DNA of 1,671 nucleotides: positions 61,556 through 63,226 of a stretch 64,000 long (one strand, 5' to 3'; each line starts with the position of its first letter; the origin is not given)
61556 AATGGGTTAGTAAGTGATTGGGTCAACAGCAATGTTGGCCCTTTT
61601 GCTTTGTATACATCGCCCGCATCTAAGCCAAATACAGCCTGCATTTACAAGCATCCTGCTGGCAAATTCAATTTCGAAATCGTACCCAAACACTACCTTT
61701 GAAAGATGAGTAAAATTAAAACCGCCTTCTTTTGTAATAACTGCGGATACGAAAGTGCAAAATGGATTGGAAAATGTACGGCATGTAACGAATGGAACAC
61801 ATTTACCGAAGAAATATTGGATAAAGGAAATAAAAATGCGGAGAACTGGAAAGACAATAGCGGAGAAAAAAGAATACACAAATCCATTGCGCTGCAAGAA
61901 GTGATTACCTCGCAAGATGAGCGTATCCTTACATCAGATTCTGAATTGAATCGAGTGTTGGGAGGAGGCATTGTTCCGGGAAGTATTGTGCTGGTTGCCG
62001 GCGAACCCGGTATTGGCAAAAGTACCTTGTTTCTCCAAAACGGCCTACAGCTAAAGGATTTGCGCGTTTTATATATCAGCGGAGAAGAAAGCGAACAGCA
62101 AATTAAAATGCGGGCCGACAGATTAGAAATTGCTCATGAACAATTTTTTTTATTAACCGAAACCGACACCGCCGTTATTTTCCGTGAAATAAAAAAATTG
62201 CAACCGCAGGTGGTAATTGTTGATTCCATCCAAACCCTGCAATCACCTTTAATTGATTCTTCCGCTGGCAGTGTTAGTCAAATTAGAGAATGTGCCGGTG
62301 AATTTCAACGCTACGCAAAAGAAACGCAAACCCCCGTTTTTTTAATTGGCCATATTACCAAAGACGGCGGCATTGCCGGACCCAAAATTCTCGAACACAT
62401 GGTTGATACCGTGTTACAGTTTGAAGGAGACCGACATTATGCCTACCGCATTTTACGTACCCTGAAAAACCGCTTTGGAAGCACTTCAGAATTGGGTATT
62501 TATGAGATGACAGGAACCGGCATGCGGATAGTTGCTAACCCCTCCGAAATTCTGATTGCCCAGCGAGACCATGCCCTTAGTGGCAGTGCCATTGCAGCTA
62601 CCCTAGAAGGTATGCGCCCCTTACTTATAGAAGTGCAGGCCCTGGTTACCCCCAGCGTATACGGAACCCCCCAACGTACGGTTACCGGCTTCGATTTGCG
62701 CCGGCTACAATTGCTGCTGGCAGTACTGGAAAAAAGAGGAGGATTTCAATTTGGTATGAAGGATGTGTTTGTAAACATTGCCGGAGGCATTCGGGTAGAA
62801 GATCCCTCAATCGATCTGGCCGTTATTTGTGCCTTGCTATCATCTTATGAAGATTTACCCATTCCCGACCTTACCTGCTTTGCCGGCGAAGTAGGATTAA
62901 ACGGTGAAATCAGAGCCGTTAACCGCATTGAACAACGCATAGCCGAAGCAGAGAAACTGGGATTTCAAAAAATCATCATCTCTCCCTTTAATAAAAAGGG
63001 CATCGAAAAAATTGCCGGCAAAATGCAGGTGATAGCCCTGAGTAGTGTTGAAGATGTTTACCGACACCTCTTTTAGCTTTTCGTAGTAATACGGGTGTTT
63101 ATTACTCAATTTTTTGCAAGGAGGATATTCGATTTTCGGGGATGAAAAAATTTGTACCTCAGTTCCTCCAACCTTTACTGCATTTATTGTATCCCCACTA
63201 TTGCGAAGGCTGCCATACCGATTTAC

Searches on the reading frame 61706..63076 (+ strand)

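Call 13: search_protein_families(library=pfam, proteins=[window:61706-63076:+], max_evalue=0.001)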
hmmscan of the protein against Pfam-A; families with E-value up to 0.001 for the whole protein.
window:61706-63076:+ (456 aa): 8 families
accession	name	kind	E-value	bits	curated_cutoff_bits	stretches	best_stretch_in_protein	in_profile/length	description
PF06745.19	ATPase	-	3.8e-15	56.3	26.6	1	80-144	7-74/231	KaiC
PF13481.12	AAA_25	-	4.9e-14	52.8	27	1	68-221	9-194/195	AAA domain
PF13541.12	ChlI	-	5.3e-11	42.9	27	1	343-427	35-119/121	Subunit ChlI of Mg-chelatase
PF18073.7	Zn_ribbon_LapB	-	5.5e-11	42.4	25.7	1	10-35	3-28/28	Rubredoxin metal binding domain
PF05362.19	Lon_C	-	3.5e-08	33.7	21.1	1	351-455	93-202/205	Lon protease (S16) C-terminal proteolytic domain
PF03796.21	DnaB_C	-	5.5e-07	29.7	27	0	79-137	7-67/255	DnaB-like helicase C terminal domain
PF13479.12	AAA_24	-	3.7e-05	24.1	27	1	95-188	5-86/195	AAA domain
PF13401.12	AAA_22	-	6.5e-05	23.7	27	1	93-216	6-123/130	AAA domain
